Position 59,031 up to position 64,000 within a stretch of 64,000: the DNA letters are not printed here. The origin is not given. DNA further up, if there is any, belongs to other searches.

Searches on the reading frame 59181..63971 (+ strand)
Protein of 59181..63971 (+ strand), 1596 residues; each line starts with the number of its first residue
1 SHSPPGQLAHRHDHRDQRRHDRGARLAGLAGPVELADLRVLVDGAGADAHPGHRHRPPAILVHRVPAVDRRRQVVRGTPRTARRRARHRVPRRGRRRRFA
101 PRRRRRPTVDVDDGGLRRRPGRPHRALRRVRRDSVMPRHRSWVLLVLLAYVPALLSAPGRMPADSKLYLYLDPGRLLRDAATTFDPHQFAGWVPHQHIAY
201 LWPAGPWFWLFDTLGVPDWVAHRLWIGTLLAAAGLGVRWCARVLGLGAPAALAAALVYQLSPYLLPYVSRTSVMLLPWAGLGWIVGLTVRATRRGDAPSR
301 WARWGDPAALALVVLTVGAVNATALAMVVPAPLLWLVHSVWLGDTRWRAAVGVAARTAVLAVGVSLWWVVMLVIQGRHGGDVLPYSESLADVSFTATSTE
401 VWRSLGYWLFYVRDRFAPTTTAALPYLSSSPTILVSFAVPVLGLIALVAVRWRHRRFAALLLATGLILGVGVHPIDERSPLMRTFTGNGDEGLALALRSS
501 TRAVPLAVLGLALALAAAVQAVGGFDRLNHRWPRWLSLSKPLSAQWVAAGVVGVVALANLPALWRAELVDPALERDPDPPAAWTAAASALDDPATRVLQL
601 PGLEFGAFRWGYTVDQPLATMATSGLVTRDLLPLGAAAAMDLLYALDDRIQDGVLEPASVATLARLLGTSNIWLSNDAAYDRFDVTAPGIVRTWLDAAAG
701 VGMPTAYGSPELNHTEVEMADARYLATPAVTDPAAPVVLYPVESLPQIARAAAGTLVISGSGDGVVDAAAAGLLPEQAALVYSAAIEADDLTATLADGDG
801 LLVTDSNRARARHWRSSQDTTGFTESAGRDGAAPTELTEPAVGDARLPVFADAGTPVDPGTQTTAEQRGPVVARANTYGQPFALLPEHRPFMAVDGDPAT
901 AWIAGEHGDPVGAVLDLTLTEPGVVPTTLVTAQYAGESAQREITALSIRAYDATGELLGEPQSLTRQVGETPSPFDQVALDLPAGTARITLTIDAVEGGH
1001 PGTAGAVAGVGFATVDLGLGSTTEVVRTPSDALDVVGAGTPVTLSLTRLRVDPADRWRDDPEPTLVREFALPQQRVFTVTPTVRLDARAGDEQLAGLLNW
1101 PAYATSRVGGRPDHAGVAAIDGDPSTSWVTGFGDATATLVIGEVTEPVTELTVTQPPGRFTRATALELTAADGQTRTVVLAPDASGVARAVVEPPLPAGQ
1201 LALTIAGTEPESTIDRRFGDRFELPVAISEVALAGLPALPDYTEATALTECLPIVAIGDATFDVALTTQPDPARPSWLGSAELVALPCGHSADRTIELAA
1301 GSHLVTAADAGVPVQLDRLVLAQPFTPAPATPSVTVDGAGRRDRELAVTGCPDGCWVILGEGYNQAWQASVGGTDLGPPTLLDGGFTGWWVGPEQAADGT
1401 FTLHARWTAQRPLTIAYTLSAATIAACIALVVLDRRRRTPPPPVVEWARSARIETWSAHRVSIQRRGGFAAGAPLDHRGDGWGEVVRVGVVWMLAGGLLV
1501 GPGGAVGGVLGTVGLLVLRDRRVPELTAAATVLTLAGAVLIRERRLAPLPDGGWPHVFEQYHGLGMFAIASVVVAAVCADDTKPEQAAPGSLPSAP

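Call 59: search_protein_families(library=pfam, proteins=[window:59181-63971:+], max_evalue=0.0001)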
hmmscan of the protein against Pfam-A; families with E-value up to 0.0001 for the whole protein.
window:59181-63971:+ (1596 aa): 1 family
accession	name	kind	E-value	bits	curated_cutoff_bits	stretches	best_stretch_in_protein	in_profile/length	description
PF11847.13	GT-C_AftD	-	1.8e-79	267.9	26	1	151-820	4-643/661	Alpha-(1->3)-arabinofuranosyltransferase, N-terminal GT-C domain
